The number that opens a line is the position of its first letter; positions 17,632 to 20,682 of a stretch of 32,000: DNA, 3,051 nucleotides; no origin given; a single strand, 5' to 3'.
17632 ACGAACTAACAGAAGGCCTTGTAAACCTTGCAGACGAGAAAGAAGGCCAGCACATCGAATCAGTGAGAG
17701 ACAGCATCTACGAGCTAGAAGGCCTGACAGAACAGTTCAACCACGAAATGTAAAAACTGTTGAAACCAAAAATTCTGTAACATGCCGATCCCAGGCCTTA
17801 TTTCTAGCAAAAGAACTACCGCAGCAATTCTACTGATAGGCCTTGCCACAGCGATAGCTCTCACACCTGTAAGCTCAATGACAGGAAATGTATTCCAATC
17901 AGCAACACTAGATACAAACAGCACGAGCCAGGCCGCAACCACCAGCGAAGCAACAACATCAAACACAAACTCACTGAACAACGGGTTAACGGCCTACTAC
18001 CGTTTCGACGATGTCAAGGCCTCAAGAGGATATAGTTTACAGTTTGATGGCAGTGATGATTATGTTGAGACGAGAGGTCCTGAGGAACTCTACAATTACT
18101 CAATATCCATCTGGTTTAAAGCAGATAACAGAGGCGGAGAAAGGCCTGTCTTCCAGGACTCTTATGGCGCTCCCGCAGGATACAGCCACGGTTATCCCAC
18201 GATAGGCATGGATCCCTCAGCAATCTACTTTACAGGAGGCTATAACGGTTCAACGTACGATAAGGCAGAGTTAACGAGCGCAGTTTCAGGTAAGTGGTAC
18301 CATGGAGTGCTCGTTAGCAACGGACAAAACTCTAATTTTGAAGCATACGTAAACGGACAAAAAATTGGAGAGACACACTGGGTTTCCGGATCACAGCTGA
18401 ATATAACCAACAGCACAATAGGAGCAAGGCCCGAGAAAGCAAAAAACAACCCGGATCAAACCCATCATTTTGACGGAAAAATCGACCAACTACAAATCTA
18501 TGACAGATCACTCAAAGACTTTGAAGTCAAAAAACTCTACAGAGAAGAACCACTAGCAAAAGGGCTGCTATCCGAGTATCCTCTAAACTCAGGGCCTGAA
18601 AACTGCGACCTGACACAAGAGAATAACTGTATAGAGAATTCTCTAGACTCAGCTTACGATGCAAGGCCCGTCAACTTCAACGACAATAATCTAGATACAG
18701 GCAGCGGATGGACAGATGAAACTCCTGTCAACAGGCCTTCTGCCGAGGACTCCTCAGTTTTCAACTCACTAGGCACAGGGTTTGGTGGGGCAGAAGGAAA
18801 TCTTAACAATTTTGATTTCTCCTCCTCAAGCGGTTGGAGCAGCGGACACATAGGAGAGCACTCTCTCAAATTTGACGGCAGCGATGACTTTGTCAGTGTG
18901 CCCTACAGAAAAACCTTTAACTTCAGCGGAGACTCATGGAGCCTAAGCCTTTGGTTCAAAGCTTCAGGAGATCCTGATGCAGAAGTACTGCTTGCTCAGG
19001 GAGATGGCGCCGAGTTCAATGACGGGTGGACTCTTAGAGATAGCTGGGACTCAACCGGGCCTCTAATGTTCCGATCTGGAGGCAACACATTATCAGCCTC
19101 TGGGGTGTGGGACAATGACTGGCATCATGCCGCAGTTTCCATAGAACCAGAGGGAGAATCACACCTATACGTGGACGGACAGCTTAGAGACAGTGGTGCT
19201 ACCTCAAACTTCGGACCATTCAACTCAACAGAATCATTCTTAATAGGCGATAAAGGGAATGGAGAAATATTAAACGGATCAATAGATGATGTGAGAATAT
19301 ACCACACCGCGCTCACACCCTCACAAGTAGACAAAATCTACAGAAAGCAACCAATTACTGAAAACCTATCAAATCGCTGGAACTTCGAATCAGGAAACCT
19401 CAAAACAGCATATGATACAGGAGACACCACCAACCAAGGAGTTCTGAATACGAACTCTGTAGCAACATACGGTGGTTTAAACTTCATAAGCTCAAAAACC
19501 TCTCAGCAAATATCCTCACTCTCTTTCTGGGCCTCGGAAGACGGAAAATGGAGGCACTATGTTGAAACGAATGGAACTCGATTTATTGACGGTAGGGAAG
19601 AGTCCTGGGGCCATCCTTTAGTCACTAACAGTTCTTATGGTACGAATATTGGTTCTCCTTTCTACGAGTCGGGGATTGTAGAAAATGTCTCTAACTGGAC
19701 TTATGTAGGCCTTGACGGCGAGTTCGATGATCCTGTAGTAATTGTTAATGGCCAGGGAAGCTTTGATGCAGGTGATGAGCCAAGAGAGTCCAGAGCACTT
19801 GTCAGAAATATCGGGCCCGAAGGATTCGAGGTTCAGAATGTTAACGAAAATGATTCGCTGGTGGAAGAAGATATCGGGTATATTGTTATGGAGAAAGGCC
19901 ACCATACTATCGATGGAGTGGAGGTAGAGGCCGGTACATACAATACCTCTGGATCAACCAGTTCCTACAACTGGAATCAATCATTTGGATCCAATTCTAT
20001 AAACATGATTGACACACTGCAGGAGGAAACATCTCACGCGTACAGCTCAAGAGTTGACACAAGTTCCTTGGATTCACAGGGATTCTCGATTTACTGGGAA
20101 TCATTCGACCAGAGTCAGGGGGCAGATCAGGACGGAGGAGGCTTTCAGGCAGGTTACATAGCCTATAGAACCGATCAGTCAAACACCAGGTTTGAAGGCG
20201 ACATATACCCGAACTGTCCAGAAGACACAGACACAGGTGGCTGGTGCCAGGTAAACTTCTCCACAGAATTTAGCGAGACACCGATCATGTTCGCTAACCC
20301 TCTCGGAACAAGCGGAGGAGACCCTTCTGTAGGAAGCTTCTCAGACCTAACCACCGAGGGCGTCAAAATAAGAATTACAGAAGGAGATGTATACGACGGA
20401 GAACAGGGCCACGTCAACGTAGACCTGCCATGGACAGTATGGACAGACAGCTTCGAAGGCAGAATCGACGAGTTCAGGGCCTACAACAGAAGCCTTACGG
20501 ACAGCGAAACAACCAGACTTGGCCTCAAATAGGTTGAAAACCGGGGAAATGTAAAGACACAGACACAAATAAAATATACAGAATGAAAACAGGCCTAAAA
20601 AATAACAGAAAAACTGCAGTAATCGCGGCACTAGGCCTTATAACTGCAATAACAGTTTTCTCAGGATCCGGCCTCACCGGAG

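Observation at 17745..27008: Cluster of three paralogous secreted triple-LamG proteins with an embedded REC-PAS regulator: candidate surface-interaction system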

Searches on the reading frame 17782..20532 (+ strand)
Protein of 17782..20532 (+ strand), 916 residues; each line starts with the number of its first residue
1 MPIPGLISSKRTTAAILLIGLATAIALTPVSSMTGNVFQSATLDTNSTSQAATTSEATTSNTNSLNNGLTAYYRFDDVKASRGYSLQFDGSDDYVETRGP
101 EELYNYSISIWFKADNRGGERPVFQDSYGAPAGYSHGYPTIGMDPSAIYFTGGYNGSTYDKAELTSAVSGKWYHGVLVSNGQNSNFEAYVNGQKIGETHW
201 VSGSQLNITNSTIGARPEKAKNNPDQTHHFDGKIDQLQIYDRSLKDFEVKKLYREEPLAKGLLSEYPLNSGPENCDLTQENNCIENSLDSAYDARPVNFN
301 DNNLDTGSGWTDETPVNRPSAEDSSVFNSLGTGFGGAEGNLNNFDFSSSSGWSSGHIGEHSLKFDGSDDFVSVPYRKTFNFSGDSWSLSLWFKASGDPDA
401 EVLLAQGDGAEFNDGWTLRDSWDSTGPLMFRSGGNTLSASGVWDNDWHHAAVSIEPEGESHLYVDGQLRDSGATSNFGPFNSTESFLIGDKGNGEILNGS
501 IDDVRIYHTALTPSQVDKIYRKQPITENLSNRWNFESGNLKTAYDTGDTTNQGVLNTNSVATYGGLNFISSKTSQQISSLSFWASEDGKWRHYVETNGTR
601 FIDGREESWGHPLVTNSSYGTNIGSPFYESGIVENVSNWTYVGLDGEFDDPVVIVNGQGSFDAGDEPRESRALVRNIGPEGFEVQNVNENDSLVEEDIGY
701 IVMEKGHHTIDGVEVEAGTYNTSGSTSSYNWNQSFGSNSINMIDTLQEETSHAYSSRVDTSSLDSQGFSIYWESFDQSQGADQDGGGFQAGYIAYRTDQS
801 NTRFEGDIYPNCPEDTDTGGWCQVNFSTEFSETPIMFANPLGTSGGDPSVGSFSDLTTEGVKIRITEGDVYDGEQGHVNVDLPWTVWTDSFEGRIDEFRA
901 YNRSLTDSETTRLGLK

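Call 4: search_protein_families(library=pfam, proteins=[window:17782-20532:+], max_evalue=0.01)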
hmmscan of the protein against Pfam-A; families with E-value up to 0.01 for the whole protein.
window:17782-20532:+ (916 aa): 5 families
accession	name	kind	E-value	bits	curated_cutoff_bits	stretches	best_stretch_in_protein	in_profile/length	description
PF13385.13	Laminin_G_3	-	5.4e-43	147.2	27.6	2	365-516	1-150/151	Concanavalin A-like lectin/glucanases superfamily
PF02973.23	Sialidase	-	2e-07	31.1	26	1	176-251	109-183/189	Sialidase, N-terminal domain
PF07953.20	Toxin_R_bind_N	-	7.3e-07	29.5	23.8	1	357-510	25-190/191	Clostridium neurotoxin, N-terminal receptor binding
PF00354.24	Pentaxin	-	0.00015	22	25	0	446-531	84-178/194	Pentaxin family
PF02210.31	Laminin_G_2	-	0.0011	19.8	22.9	0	439-503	47-120/126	Laminin G domain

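Call 5: search_protein_families(library=ncbifam, proteins=[window:17782-20532:+], max_evalue=0.01)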
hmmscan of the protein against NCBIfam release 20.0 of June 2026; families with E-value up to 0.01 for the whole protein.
window:17782-20532:+ (916 aa): 1 family
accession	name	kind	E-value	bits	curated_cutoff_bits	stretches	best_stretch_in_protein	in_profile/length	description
NF052521.1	TafC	equivalog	3.6e-14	52.7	410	2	356-522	189-362/373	TafC family fimbrial protein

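Call 12: find_related_loci(query=A1, collection=genome_contigs, flank=10000)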
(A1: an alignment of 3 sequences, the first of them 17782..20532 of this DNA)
Query A1 (916 aa) in genome_contigs; peptide patterns used: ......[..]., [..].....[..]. (x = any residue, [..] = any of these).
94 stretches matched a pattern; 9 encode a relative of the query (tblastn E <= 1e-3); 9 distinct loci.
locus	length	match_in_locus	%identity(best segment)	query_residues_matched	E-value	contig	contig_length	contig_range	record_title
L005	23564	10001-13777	30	348-561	3e-10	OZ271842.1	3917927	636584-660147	MAG: Rhodospirillales bacterium isolate 954aa92f-387c-437e-abc9-445d0f4344b3 genome assembly, chromosome: 1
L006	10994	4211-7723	29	68-548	1e-9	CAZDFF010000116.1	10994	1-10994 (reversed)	MAG TPA_asm: uncultured Hyphomicrobiales bacterium isolate binchicken_co199_81 genome assembly, contig: NODE_4219_length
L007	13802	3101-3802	24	64-555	6e-9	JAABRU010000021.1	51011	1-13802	MAG: Desulfobacteraceae bacterium isolate S08.Bin136 Scaffold_157_1, whole genome shotgun sequence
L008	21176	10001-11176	27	76-553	5e-8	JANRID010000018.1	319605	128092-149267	MAG: Bacteroidia bacterium isolate bins.412 k141_976027, whole genome shotgun sequence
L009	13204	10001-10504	23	78-521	4e-7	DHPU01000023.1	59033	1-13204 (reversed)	MAG TPA_asm: Peptococcaceae bacterium UBA5356 UBA5356_contig_2972, whole genome shotgun sequence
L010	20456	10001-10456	23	371-518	5e-6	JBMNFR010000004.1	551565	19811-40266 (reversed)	MAG: Lentisphaeria bacterium isolate SBF912LR0HQ0165 contig_26229, whole genome shotgun sequence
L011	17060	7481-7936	24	106-518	6e-6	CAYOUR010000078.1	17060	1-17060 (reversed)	MAG TPA_asm: uncultured Lentisphaeraceae bacterium isolate SRP192927_co3_863 genome assembly, contig: NODE_7487_length_1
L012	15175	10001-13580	23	171-569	9e-11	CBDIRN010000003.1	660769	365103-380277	MAG: uncultured Rhodospirillales bacterium isolate K1855-m1-bin08 genome assembly, contig: N-K1855-C189, whole genome sh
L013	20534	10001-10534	23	347-518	2e-4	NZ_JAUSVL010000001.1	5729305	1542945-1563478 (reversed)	Oligosphaera ethanolica strain DSM 24202 Ga0449375_01, whole genome shotgun sequence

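Call 45: predict_structure(alignment_id=A3)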
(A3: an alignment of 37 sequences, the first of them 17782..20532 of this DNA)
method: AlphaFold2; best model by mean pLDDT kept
length: 916 residues; sequences in the alignment: 37
mean_pLDDT: 57.4   pTM: 0.45
mean pLDDT of the five models: 57.4, 56.7, 55.3, 53.5, 53.3
residues with pLDDT >= 90: 121; 70-90: 251; 50-70: 130; < 50: 414
segments of 3 or more residues with pLDDT < 50: 1-9, 26-63, 74-82, 134-136, 316-336, 537-540, 547-574, 588-819, 830-836, 838-890
pLDDT, mean of each block of 10 residues (from residue 1): 41 71 50 34 30 31 51 41 76 85 86 80 74 56 76 58 71 90 81 82 64 69 69 91 92 80 85 82 76 86 78 52 31 42 84 83 91 73 83 80 79 79 75 88 87 91 97 72 83 88 89 94 78 59 44 33 38 59 62 29 27 30 23 23 28 30 34 35 41 31 26 26 23 23 24 23 25 26 26 27 31 43 69 46 33 32 31 31 35 67 76 63
secondary structure, 60 per line:
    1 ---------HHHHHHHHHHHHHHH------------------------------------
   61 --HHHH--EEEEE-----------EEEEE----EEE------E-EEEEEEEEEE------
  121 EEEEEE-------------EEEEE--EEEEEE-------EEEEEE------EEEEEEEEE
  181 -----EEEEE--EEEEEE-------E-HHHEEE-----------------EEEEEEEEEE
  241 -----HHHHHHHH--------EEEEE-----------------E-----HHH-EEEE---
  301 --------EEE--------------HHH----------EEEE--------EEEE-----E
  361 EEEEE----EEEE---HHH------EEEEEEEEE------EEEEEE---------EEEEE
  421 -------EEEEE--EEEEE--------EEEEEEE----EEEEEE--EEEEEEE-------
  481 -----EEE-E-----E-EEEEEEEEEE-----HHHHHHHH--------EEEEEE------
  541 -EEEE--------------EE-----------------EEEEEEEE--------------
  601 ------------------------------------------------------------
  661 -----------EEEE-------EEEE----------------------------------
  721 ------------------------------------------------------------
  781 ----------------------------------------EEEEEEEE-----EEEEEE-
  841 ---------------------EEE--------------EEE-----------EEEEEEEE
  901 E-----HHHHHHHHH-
elements in order (helices of 4 or more, strands of 3 or more residues): H10-24 H63-66 E69-73 E85-89 E94-96 E105-114 E121-126 E140-144 E147-152 E160-165 E172-180 E186-190 E193-198 E211-213 E231-240 H246-253 E262-266 E294-297 E309-311 E339-342 E351-354 E360-365 E370-373 E386-394 E401-406 E416-420 E428-432 E435-439 E448-454 E459-464 E467-473 E486-488 E498-507 H513-520 E529-534 E542-545 E579-586 E672-675 E683-686 E821-828 E834-839 E862-864 E879-881 E893-901 H907-915

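Call 66: list_cluster_members(proteins=[window:17782-20532:+, window:20583-23846:+, window:24744-27008:+, P0001, P0124])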
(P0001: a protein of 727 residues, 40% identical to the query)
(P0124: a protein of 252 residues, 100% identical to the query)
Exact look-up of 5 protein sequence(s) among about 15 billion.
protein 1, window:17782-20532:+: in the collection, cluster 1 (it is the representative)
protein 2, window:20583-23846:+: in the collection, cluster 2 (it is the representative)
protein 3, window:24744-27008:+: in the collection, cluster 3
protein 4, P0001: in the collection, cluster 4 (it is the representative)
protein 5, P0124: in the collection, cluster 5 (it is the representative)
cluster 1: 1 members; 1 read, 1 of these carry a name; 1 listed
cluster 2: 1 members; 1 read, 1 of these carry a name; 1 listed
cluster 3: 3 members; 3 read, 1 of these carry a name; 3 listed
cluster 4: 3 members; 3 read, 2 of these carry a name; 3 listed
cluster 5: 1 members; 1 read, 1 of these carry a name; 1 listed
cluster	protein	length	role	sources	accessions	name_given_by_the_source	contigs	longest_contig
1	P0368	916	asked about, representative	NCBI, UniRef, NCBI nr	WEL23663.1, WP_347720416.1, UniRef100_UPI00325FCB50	LamG domain-containing protein [Candidatus Nanohalovita haloferacivicina] | LamG domain-containing protein n=1 Tax=Candidatus Nanohalovita haloferacivicina ... | LamG domain-containing protein [Candidatus Nanohalobia archaeon BNXNv]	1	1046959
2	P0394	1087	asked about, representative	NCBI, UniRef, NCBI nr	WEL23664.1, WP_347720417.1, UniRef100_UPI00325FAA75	LamG-like jellyroll fold domain-containing protein [Candidatus Nanohalovita ... | LamG-like jellyroll fold domain-containing protein n=1 Tax=Candidatus Nanohalovita ... | LamG domain-containing protein [Candidatus Nanohalobia archaeon BNXNv]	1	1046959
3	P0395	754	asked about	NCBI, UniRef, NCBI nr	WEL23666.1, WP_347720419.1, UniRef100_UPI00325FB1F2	LamG domain-containing protein [Candidatus Nanohalovita haloferacivicina] | LamG domain-containing protein n=1 Tax=Candidatus Nanohalovita haloferacivicina ... | LamG domain-containing protein [Candidatus Nanohalobia archaeon BNXNv]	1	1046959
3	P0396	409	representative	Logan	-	-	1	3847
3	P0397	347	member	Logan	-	-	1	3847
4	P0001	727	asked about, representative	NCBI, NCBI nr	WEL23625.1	LamG domain-containing protein [Candidatus Nanohalovita haloferacivicina] | LamG domain-containing protein [Candidatus Nanohalobia archaeon BNXNv]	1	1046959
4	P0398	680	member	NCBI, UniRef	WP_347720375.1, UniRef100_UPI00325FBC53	LamG domain-containing protein [Candidatus Nanohalovita haloferacivicina] | LamG domain-containing protein n=1 Tax=Candidatus Nanohalovita haloferacivicina ...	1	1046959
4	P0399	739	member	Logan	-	-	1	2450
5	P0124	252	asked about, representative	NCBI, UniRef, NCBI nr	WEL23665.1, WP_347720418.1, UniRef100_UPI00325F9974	response regulator [Candidatus Nanohalovita haloferacivicina] | response regulator n=1 Tax=Candidatus Nanohalovita haloferacivicina TaxID=2978046 ... | Signal transduction histidine kinase, contains REC and PAS domains [Candidatus ...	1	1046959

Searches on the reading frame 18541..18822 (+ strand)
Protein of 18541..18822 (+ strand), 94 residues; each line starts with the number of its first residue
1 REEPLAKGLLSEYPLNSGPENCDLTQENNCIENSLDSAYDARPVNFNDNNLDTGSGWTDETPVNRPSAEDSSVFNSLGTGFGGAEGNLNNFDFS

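Call 69: search_protein_families(library=pfam, proteins=[window:18541-18822:+], max_evalue=10)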
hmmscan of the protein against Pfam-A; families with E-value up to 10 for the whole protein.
window:18541-18822:+ (94 aa): 0 families
